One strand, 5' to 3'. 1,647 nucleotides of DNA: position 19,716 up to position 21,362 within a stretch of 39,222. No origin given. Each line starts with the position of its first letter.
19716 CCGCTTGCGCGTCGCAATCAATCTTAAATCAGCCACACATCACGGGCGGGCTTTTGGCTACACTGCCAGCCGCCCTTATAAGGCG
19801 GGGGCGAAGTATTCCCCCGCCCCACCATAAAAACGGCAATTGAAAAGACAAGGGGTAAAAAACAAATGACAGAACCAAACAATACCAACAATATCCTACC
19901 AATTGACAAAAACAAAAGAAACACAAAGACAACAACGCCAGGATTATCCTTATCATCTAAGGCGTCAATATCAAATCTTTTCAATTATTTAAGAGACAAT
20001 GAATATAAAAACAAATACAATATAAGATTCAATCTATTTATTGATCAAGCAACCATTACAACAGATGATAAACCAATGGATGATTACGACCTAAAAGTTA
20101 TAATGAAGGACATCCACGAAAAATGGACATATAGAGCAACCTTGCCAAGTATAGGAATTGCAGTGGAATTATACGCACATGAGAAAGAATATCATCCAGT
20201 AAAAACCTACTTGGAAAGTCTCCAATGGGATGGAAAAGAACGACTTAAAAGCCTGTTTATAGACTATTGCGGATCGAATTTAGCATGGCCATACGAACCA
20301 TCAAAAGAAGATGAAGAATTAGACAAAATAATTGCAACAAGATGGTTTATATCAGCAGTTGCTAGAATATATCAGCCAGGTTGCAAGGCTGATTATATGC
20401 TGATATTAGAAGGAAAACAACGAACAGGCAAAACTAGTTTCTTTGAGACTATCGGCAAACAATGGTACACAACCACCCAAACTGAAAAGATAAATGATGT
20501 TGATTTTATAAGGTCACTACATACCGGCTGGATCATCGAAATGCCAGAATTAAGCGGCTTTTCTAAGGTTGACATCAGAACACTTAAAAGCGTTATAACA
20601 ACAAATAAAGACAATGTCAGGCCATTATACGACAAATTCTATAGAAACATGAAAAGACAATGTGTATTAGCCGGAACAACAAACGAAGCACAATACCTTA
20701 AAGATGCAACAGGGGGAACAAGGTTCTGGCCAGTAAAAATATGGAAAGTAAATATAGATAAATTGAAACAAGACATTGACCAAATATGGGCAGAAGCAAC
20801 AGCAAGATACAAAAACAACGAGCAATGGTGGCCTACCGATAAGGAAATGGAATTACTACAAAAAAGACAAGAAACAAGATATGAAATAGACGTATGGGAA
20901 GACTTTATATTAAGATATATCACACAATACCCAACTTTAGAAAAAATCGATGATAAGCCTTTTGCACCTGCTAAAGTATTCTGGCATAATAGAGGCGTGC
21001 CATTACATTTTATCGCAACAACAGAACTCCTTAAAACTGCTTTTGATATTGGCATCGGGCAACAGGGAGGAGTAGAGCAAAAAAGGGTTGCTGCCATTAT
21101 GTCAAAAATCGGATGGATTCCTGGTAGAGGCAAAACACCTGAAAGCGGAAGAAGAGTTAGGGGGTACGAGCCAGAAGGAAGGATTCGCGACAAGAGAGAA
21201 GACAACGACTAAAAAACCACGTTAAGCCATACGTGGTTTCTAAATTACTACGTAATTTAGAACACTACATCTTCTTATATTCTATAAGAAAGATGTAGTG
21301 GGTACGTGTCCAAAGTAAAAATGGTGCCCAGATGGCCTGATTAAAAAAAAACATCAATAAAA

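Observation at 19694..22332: ORF-poor half of the element is built from modular direct repeats with conserved hairpins and P4-iteron-like words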

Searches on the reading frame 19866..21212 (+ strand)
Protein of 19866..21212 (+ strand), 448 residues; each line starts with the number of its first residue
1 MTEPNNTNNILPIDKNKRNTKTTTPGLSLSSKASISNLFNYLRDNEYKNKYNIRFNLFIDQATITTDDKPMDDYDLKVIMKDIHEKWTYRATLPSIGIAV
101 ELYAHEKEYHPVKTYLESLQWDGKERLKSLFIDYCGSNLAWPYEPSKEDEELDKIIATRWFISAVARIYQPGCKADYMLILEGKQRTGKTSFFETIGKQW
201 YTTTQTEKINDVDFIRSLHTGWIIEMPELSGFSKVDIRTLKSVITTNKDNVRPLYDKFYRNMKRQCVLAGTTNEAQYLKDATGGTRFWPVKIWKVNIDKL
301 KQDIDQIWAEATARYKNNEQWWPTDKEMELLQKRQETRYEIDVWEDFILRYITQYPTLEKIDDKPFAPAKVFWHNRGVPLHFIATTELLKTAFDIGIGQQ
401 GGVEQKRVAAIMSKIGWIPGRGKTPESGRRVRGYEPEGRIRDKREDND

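Call 7: search_protein_families(library=pfam, proteins=[window:19866-21212:+])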
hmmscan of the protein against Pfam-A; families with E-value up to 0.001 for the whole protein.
window:19866-21212:+ (448 aa): 2 families
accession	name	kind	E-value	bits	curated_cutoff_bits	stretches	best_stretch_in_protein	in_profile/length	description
PF05272.17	VapE-like_dom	-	4.5e-72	242.5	25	1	116-339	1-216/217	Virulence-associated protein E-like domain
PF19263.5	DUF5906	-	5.1e-06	27.5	27.6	1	181-281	1-109/114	Family of unknown function (DUF5906)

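Call 14: find_related_loci(query=window:19866-21212:+, collection=genome_contigs, flank=6000)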
Query window:19866-21212:+ (448 aa) in genome_contigs; peptide patterns used: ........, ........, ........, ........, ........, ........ (x = any residue, [..] = any of these).
50 stretches matched a pattern, but none encodes a relative of the query by tblastn (E <= 1e-3).

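Call 15: find_homologous_proteins(query=window:19866-21212:+)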
Query window:19866-21212:+ (448 aa): 1201 proteins with E <= 0.001 among 5218 candidates; the best 120 are listed.
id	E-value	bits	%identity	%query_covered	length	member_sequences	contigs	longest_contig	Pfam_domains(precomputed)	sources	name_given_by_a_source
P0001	0.0e+0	1044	100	100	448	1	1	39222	PF19263.6,PF05272.18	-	-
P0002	8.1e-67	244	40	69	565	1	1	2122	PF05272.18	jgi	jgi:predicted P-loop ATPase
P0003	6.3e-63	231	36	81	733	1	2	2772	PF19263.6,PF05272.18,PF09250.17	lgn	-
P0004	1.5e-62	230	37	81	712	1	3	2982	PF19263.6,PF05272.18,PF09250.17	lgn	-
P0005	1.9e-61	226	34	90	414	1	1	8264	PF19263.6,PF05272.18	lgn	-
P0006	1.2e-60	224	34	94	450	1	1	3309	PF05272.18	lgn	-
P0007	1.9e-60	223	35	83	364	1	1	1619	PF19263.6,PF05272.18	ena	-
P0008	5.1e-59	218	35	78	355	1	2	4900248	PF19263.6,PF05272.18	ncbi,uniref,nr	ncbi:virulence-associated E family protein [Rhizobium beringeri]|uniref:virulence-associated E famil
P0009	7.2e-59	218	31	98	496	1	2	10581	PF05272.18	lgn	-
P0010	8.5e-59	218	35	83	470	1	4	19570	PF05272.18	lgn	-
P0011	1.6e-58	217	34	79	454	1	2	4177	PF19263.6,PF05272.18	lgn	-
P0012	2.1e-58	216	34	78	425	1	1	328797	PF19263.6,PF05272.18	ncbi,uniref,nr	ncbi:virulence-associated E family protein [Mesorhizobium carmichaelinearum]|uniref:virulence-associ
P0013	2.2e-58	216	33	95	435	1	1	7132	PF19263.6,PF05272.18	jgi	jgi:predicted P-loop ATPase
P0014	2.4e-58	216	34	78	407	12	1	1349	PF19263.6,PF05272.18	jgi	-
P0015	2.6e-58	216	35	80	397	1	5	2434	PF19263.6,PF05272.18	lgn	-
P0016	4.0e-58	215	34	86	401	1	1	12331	PF19263.6,PF05272.18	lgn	-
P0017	5.1e-58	215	36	78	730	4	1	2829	PF05272.18,PF09250.17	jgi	jgi:predicted P-loop ATPase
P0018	5.3e-58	215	34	80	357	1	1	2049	PF19263.6,PF05272.18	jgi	jgi:predicted P-loop ATPase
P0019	5.7e-58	215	35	77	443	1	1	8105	PF19263.6,PF05272.18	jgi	jgi:predicted P-loop ATPase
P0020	6.9e-58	215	34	78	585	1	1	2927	PF05272.18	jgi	-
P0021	8.3e-58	214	35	82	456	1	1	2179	PF19263.6,PF05272.18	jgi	jgi:putative DNA primase/helicase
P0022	1.0e-57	214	34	79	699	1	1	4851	PF19263.6,PF05272.18,PF08707.17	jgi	jgi:predicted P-loop ATPase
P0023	1.1e-57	214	33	94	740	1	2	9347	PF19263.6,PF05272.18,PF08707.17,PF09250.17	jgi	jgi:hypothetical protein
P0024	1.3e-57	214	35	79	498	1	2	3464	PF05272.18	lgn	-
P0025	1.9e-57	213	36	83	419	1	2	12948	PF19263.6,PF05272.18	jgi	jgi:predicted P-loop ATPase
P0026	2.3e-57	213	37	81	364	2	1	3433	PF19263.6,PF05272.18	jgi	jgi:predicted P-loop ATPase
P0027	2.4e-57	213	36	81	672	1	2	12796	PF05272.18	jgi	jgi:predicted P-loop ATPase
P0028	2.6e-57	213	34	81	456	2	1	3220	PF19263.6,PF05272.18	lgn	-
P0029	2.7e-57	213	36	72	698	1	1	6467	PF22763.2,PF05272.18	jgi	-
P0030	2.8e-57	213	35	79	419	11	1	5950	PF19263.6,PF05272.18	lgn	-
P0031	3.3e-57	212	39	73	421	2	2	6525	PF19263.6,PF05272.18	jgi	jgi:predicted P-loop ATPase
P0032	3.3e-57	212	32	92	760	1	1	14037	PF05272.18,PF08707.17,PF09250.17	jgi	jgi:predicted P-loop ATPase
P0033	4.2e-57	212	33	78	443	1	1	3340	PF19263.6,PF05272.18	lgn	-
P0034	4.5e-57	212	34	79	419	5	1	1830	PF19263.6,PF05272.18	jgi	jgi:predicted P-loop ATPase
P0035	4.7e-57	212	35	75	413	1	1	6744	PF05272.18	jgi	jgi:predicted P-loop ATPase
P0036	5.3e-57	212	37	76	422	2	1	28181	PF05272.18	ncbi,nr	ncbi:MAG: hypothetical protein HQL36_01985 [Alphaproteobacteria bacterium]|nr:hypothetical protein [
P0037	5.3e-57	212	35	81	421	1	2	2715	PF19263.6,PF05272.18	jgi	jgi:predicted P-loop ATPase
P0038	5.5e-57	212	35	78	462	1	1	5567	PF05272.18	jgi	jgi:predicted P-loop ATPase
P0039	7.0e-57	211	35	78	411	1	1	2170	PF19263.6,PF05272.18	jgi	jgi:predicted P-loop ATPase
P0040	7.3e-57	211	32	87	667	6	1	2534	PF19263.6,PF05272.18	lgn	-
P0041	7.7e-57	211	34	79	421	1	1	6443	PF19263.6,PF05272.18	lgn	-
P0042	7.8e-57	211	34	78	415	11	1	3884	PF19263.6,PF05272.18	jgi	jgi:predicted P-loop ATPase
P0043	8.1e-57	211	34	87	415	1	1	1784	PF19263.6,PF05272.18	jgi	jgi:predicted P-loop ATPase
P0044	8.1e-57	211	35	77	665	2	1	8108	PF05272.18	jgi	jgi:predicted P-loop ATPase/5S rRNA maturation endonuclease (ribonuclease M5)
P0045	9.4e-57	211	35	81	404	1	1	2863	PF19263.6,PF05272.18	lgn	-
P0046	1.0e-56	211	33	90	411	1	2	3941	PF19263.6,PF05272.18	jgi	jgi:predicted P-loop ATPase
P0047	1.1e-56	211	37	72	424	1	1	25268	PF05272.18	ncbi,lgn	-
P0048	1.2e-56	211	37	71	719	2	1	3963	PF05272.18,PF12965.14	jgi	jgi:predicted P-loop ATPase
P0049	1.5e-56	210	37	80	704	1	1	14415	PF05272.18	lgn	-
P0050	1.6e-56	210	31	92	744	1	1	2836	PF05272.18,PF19898.5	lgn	-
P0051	1.7e-56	210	34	78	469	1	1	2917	PF05272.18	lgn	-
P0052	2.0e-56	210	34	83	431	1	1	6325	PF19263.6,PF05272.18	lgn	-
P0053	2.0e-56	210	34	78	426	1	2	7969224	PF19263.6,PF05272.18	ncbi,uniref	ncbi:VapE domain-containing protein [Mesorhizobium kowhaii]|uniref:VapE domain-containing protein n=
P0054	2.3e-56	210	36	80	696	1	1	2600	PF19263.6,PF05272.18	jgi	jgi:hypothetical protein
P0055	2.5e-56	210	32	86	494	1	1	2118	PF19263.6,PF05272.18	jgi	jgi:hypothetical protein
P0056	2.6e-56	209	35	78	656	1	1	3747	PF19263.6,PF05272.18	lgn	-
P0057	3.7e-56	209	39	59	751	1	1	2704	PF05272.18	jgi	jgi:hypothetical protein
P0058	3.8e-56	209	33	91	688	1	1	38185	PF13155.13,PF19263.6,PF05272.18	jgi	jgi:predicted P-loop ATPase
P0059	3.9e-56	209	37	81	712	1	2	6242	PF19263.6,PF05272.18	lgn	-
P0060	4.1e-56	209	37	81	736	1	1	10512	PF19263.6,PF05272.18,PF13362.13,PF23639.2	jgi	jgi:predicted P-loop ATPase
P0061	4.5e-56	209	33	78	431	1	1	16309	PF19263.6,PF05272.18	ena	-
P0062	5.2e-56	209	33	84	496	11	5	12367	PF05272.18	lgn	-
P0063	6.0e-56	208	33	88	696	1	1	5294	PF05272.18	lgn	-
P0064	7.2e-56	208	40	55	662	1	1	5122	PF05272.18,PF12965.14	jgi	jgi:predicted P-loop ATPase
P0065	7.3e-56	208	31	91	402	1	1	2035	PF19263.6,PF05272.18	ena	-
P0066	7.5e-56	208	34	89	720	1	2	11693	PF19263.6,PF05272.18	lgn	-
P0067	8.1e-56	208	35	81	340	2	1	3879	PF19263.6,PF05272.18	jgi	jgi:predicted P-loop ATPase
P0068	8.1e-56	208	35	79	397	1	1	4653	PF19263.6,PF05272.18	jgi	jgi:predicted P-loop ATPase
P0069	8.2e-56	208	35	79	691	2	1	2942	PF19263.6,PF05272.18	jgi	jgi:hypothetical protein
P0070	9.4e-56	208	33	79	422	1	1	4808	PF19263.6,PF05272.18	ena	-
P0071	9.5e-56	208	34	76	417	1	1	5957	PF05272.18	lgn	-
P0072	1.0e-55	208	35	81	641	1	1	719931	PF19263.6,PF05272.18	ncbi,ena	-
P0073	1.2e-55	207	39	65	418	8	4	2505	PF19263.6,PF05272.18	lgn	-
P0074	1.3e-55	207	33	77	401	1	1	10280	PF05272.18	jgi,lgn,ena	-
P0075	1.4e-55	207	37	71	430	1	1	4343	PF05272.18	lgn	-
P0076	1.4e-55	207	33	79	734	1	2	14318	PF19263.6,PF05272.18,PF09250.17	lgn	-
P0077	1.4e-55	207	32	93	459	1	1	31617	PF19263.6,PF05272.18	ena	-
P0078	1.6e-55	207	34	74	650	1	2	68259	PF05272.18,PF12965.14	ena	-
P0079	2.1e-55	207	33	79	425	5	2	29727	PF19263.6,PF05272.18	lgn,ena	-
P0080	2.5e-55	206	35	78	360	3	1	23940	PF19263.6,PF05272.18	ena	-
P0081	2.7e-55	206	35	80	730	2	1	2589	PF19263.6,PF05272.18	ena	-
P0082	3.2e-55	206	35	74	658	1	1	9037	PF05272.18,PF12965.14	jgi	jgi:hypothetical protein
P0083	3.3e-55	206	35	78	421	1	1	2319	PF19263.6,PF05272.18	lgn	-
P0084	3.6e-55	206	39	64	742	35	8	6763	PF19263.6,PF05272.18,PF23639.2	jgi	jgi:predicted P-loop ATPase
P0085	4.3e-55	205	34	78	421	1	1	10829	PF19263.6,PF05272.18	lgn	-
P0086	4.6e-55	205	36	77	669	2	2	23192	PF05272.18,PF12965.14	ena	-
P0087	4.8e-55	205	33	79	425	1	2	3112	PF05272.18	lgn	-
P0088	6.1e-55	205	33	90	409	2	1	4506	PF19263.6,PF05272.18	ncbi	-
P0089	7.5e-55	205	35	81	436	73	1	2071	PF19263.6,PF05272.18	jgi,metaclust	metaclust:\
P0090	8.7e-55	204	31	95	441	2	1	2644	PF19263.6,PF05272.18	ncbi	-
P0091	8.8e-55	204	33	79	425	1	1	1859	PF19263.6,PF05272.18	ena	-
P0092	9.8e-55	204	32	87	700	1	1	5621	PF19263.6,PF05272.18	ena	-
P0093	1.0e-54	204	35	79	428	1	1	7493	PF05272.18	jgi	jgi:predicted P-loop ATPase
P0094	1.0e-54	204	33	81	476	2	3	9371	PF19263.6,PF05272.18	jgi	jgi:predicted P-loop ATPase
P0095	1.2e-54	204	35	78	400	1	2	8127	PF19263.6,PF05272.18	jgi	jgi:predicted P-loop ATPase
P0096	1.4e-54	204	31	86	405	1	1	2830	PF19263.6,PF05272.18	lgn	-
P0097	1.6e-54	204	33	78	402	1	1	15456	PF19263.6,PF05272.18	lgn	-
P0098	1.6e-54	204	33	90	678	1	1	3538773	PF19263.6,PF05272.18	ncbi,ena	-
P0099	1.9e-54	203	31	88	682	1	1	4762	PF05272.18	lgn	-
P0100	2.0e-54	203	31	93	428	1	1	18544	PF19263.6,PF05272.18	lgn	-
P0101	2.0e-54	203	34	78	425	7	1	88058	PF19263.6,PF05272.18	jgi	jgi:predicted P-loop ATPase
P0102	2.2e-54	203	40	58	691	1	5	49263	PF05272.18,PF08708.17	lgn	-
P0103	2.2e-54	203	36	79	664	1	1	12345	PF19263.6,PF05272.18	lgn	-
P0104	2.3e-54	203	33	78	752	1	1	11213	PF19263.6,PF05272.18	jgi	jgi:hypothetical protein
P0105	2.6e-54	203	32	95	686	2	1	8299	PF19263.6,PF05272.18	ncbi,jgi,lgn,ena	-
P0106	2.6e-54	203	34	78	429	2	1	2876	PF19263.6,PF05272.18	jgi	jgi:predicted P-loop ATPase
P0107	2.6e-54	203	32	80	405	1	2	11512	PF19263.6,PF05272.18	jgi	jgi:predicted P-loop ATPase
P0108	2.9e-54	203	35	74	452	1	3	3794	PF19263.6,PF05272.18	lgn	-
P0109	3.1e-54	203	41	57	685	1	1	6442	PF05272.18,PF09250.17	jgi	jgi:predicted P-loop ATPase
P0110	3.1e-54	203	35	72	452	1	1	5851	PF19263.6,PF05272.18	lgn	-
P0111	3.2e-54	203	33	81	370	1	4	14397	PF19263.6,PF05272.18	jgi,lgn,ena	jgi:predicted P-loop ATPase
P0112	3.6e-54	202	37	63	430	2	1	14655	PF19263.6,PF05272.18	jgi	jgi:predicted P-loop ATPase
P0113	3.7e-54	202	34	76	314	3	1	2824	PF19263.6,PF05272.18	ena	-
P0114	3.8e-54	202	32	90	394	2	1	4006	PF19263.6,PF05272.18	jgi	jgi:predicted P-loop ATPase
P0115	3.8e-54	202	34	75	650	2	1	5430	PF05272.18,PF12965.14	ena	-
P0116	3.9e-54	202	34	82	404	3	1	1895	PF19263.6,PF05272.18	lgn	-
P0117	4.1e-54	202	36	70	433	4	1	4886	PF19263.6,PF05272.18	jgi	jgi:predicted P-loop ATPase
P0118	4.4e-54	202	38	63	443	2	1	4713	PF05272.18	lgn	-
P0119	4.7e-54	202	35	78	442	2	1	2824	PF19263.6,PF05272.18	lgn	-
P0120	6.6e-54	202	35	76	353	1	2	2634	PF19263.6,PF05272.18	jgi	jgi:predicted P-loop ATPase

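Call 16: find_encoding_contigs(protein=window:19866-21212:+, flank=6000)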
Protein window:19866-21212:+ (448 aa): no gene with exactly this product is on record in the collection.

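Call 45: search_protein_families(library=phrogs, proteins=[window:19866-21212:+], max_evalue=0.1)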
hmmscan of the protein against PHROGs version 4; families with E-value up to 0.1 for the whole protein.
window:19866-21212:+ (448 aa): 9 families
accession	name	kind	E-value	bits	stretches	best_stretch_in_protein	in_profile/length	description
phrog_1313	-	DNA, RNA and nucleotide metabolism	8.8e-87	293.3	1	34-438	164-556/568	DNA helicase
phrog_256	-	DNA, RNA and nucleotide metabolism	3.2e-80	271.8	1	9-430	369-782/798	DNA helicase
phrog_15962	-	DNA, RNA and nucleotide metabolism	4.2e-64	218.1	1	83-437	463-804/835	DNA primase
phrog_2249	-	DNA, RNA and nucleotide metabolism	2.9e-52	179.4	1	105-435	470-772/802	DNA primase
phrog_36873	-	DNA, RNA and nucleotide metabolism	2.2e-34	119.4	1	97-354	479-726/1082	DNA helicase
phrog_16593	-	DNA, RNA and nucleotide metabolism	1.1e-31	111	1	96-319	488-705/823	DNA primase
phrog_4630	-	DNA, RNA and nucleotide metabolism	5e-16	59.5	1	120-292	195-365/581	DNA primase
phrog_1156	-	DNA, RNA and nucleotide metabolism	2.2e-06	27.5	1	158-435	539-824/855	DNA primase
phrog_1829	-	DNA, RNA and nucleotide metabolism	3.5e-05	23.1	1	149-304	482-637/772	DNA primase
